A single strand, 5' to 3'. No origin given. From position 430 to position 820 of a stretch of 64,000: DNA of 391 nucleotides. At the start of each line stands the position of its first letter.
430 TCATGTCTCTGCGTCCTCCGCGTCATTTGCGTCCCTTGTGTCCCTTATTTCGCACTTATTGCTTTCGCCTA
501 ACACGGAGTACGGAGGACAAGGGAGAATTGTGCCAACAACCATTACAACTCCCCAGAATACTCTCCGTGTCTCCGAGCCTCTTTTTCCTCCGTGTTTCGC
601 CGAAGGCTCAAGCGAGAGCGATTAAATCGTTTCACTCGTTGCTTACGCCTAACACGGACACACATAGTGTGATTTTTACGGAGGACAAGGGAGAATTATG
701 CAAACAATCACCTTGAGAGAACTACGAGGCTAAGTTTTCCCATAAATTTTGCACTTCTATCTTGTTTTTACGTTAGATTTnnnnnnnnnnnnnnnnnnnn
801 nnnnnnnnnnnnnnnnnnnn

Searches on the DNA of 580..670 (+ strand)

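Call 44: build_rna_model(alignment_id=A1)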
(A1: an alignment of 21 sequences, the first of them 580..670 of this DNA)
Model R1 built from alignment A1 (21 sequences, 107 columns); structure: RNAalifold consensus.
model positions 91; base pairs 17; branch points 1; effective number of sequences 1.7; information 0.627 bits per position. Calibrated on 0.2 Mb of random sequence (short: E-values are rough).
structure used (alignment columns):
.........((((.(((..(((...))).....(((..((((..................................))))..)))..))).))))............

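Call 45: search_with_rna_model(model_id=R1, source=window, max_evalue=10, filters=off)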
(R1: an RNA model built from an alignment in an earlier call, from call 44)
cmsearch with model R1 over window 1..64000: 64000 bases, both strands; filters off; matches with E-value up to 10: 29.
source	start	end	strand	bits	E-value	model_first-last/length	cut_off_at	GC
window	51681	51771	+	108.3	2.2e-24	1-91/91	no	0.49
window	29798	29888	+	104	2.4e-23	1-91/91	no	0.56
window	580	670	+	101.5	1e-22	1-91/91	no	0.48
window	29989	30080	+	100.1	2.3e-22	1-91/91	no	0.5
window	30141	30231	+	96.5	1.8e-21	1-91/91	no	0.47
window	29631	29723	+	59.8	1.7e-12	1-91/91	no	0.51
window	31654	31765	+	25.7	0.00041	1-91/91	no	0.53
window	26934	27031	+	24.8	0.00071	1-91/91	no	0.59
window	437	519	+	24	0.0011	1-91/91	no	0.53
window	51524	51603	+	22.5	0.0025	1-91/91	no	0.5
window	51847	51947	+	21.6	0.0043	1-91/91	no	0.63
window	29986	30077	-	21.5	0.0045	1-91/91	no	0.5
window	51678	51768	-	19.9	0.011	1-91/91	no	0.48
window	577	666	-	14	0.31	1-91/91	no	0.5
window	48057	48141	+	13.5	0.42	1-91/91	no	0.41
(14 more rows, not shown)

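Call 47: search_with_rna_model(model_id=R1, sources=[window, L004, L005, L007, L008, L009, L010, L011, L012, L014, L015, L016, L017, L019, L020, L021, L022, L023, L024, L025, L029, L031, L034, L035, L037, L039, L041, L043, L044, L045, L046, L050, L051, L054, L055, L056, L057, L058, L059, L060, L062, L063, L064, L065, L067, L068, L069, L070, L071, L073, L076, L078, L079, L081, L082, L083, L086, L087, L088, L089, L090, L095, L096, L097, L098, L100, L101], max_evalue=0.000001, make_alignment=true)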
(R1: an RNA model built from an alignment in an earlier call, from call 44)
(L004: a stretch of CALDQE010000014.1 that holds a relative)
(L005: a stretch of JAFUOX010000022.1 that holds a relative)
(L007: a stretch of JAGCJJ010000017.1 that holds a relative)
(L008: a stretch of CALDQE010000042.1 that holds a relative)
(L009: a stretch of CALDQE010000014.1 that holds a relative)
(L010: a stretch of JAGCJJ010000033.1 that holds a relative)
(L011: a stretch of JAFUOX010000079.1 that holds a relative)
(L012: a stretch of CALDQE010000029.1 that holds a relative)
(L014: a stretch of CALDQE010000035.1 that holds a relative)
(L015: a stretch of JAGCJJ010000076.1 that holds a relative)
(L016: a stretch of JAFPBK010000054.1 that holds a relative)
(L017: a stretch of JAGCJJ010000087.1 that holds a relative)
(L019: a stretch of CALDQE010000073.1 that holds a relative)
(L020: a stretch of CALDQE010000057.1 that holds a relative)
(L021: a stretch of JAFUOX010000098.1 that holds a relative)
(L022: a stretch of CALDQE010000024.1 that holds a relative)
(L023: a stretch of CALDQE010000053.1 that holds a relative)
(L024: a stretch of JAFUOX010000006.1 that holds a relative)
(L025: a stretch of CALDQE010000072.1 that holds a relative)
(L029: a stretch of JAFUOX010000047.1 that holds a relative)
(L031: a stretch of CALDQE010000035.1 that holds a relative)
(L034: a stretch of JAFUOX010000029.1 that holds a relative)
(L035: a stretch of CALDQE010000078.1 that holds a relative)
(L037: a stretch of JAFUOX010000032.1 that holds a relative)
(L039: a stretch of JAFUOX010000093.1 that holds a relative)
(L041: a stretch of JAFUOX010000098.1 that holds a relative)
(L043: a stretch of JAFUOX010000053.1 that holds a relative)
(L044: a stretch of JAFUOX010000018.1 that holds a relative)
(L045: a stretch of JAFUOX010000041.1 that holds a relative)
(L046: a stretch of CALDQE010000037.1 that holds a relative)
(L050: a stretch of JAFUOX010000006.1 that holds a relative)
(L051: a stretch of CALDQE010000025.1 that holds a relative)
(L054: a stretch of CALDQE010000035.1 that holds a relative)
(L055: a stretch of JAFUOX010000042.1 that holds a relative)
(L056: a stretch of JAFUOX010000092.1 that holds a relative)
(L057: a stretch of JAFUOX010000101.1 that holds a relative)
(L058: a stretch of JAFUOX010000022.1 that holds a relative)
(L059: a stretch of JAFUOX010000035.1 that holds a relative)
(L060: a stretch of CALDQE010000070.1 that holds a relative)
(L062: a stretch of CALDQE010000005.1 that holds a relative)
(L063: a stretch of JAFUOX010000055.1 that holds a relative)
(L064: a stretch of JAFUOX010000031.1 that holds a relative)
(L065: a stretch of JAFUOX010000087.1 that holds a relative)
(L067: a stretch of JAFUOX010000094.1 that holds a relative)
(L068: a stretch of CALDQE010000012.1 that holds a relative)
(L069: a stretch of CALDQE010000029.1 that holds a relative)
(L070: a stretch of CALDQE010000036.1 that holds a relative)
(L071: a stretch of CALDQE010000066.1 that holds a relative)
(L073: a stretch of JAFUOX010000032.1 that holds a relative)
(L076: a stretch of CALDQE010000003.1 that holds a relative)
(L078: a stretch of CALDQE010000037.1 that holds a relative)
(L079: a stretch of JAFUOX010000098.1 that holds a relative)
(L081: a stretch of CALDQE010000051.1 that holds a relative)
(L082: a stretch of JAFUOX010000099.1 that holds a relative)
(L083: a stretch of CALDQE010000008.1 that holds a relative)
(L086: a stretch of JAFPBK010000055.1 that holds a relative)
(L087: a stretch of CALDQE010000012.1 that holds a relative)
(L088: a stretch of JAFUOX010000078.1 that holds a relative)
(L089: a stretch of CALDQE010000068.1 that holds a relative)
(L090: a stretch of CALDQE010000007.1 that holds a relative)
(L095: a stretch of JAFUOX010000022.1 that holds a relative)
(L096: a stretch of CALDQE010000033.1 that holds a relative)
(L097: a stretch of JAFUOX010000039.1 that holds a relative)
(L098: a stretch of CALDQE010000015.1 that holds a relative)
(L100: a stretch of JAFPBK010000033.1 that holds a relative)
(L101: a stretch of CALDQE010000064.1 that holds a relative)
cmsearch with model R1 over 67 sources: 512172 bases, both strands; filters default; matches with E-value up to 0.000001: 48.
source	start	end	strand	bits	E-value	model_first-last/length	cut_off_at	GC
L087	6648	6738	+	110.1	6.2e-24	1-91/91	no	0.51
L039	3029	3119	-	109.6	8.1e-24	1-91/91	no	0.51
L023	6453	6543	-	109.3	1e-23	1-91/91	no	0.49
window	51681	51771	+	108.3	1.7e-23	1-91/91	no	0.49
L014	2873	2963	+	108.1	2e-23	1-91/91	no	0.47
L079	1676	1766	-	107.3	3.1e-23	1-91/91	no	0.49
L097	191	281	+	105.8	7.3e-23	1-91/91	no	0.48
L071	6725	6815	-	105.6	8.1e-23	1-91/91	no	0.47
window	29798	29888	+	104.1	1.9e-22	1-91/91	no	0.56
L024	4305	4395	-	103.7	2.4e-22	1-91/91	no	0.53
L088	5770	5860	+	102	6.3e-22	1-91/91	no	0.53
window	580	670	+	101.5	8.1e-22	1-91/91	no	0.48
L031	4495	4585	-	101.4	8.5e-22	1-91/91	no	0.49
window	29989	30080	+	100.1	1.8e-21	1-91/91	no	0.5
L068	1666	1756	+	99.8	2.2e-21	1-91/91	no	0.52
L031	2717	2807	-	99.7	2.3e-21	1-91/91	no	0.52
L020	1191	1281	+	98.7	3.9e-21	1-91/91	no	0.52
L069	83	173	+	98.6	4.1e-21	1-91/91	no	0.53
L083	1852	1942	-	97.9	6.2e-21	1-91/91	no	0.49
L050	4536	4626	+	95.5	2.5e-20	1-91/91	no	0.53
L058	4875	4966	+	93.4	7.9e-20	1-91/91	no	0.47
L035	3271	3349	+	93.1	9.6e-20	1-79/91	3'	0.48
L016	7584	7674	+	92.6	1.3e-19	1-91/91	no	0.47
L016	7734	7810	+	91.3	2.6e-19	1-77/91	3'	0.45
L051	169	259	-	89.1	8.9e-19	1-91/91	no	0.51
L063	238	335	+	89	9.7e-19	1-91/91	no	0.45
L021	4743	4840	-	87.5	2.2e-18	1-91/91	no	0.47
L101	7714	7804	+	81.1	8.2e-17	1-91/91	no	0.47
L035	3122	3214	+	80.3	1.3e-16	1-91/91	no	0.47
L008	211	315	+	79.4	2.1e-16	1-91/91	no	0.5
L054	360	455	+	79.4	2.2e-16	1-91/91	no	0.53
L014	2727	2817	+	78.4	3.8e-16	1-91/91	no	0.51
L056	797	887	-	77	8.6e-16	1-91/91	no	0.47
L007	3604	3696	-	76.6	1.1e-15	1-91/91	no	0.49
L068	1513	1604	+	76.5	1.1e-15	1-91/91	no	0.47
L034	6703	6797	+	74.5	3.4e-15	1-91/91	no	0.56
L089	4023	4114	+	71.8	1.6e-14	1-91/91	no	0.49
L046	2602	2665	+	69.6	5.5e-14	1-64/91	3'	0.5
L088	5936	6023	+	68.6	9.7e-14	1-91/91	no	0.52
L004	1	67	+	67.6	1.7e-13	25-91/91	5'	0.49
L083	6463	6569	+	64.2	1.2e-12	1-91/91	no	0.5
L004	128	218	+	63.9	1.4e-12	1-91/91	no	0.46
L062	4007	4097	+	63.3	2e-12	1-91/91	no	0.51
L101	1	67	+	60.5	9.7e-12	25-91/91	5'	0.48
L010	1879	1966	-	53.4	5.4e-10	1-91/91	no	0.48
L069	354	435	+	50.5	2.7e-09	1-91/91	no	0.4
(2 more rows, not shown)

Alignment A2: 48 matches aligned to the model, 114 columns, each read 5' to 3' on its own strand. Consensus structure (alignment columns), stored with it:
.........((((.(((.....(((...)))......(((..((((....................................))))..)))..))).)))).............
